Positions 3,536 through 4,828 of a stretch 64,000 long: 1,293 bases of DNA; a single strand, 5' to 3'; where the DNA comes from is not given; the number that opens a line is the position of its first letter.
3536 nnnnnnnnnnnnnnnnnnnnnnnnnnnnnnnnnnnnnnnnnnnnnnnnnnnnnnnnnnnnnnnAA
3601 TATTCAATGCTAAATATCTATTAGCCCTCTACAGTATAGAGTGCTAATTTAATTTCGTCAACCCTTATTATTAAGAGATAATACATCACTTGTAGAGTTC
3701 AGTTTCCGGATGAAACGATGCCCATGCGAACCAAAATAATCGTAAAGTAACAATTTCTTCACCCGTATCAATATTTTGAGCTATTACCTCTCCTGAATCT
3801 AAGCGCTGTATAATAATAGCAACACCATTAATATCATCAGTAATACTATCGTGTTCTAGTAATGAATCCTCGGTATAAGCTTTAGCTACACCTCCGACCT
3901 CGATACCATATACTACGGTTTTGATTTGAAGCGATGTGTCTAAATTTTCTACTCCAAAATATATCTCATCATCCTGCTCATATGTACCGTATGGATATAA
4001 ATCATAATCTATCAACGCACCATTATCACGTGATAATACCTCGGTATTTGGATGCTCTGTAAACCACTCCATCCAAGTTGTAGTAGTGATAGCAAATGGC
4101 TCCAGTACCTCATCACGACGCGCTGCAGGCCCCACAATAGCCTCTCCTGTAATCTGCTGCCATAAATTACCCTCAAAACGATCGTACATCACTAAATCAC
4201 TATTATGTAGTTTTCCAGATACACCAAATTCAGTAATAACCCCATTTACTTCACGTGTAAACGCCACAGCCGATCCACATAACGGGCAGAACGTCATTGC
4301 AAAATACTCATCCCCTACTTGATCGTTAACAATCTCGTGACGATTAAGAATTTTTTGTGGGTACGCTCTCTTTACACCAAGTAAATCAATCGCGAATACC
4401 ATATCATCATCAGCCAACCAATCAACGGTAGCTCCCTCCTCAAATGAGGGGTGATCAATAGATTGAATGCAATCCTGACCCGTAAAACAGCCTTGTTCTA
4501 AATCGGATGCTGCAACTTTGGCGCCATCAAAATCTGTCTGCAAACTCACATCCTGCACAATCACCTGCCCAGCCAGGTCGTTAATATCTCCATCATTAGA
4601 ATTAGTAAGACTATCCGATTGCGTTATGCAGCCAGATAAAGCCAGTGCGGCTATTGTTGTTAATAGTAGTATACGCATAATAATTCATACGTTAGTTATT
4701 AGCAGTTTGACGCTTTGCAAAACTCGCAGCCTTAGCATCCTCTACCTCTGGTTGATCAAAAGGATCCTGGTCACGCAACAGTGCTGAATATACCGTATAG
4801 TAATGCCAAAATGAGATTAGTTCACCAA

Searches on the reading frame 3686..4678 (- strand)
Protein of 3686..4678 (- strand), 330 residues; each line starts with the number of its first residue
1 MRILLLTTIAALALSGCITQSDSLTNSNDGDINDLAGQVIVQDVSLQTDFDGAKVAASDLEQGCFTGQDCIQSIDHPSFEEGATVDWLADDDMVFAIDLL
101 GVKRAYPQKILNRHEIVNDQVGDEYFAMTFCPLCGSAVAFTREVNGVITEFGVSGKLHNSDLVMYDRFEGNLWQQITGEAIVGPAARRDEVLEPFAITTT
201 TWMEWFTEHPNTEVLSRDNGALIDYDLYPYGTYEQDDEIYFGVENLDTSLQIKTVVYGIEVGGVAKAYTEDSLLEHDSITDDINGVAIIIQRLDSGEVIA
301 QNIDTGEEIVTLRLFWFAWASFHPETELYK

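Call 48: search_protein_families(library=pfam, proteins=[window:3686-4678:-], max_evalue=0.001)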
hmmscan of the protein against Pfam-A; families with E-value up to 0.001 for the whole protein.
window:3686-4678:- (330 aa): 1 family
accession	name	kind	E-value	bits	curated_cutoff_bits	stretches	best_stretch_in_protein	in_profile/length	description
PF11376.13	DUF3179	-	1.3e-79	268.1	27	1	68-311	1-245/292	Protein of unknown function (DUF3179)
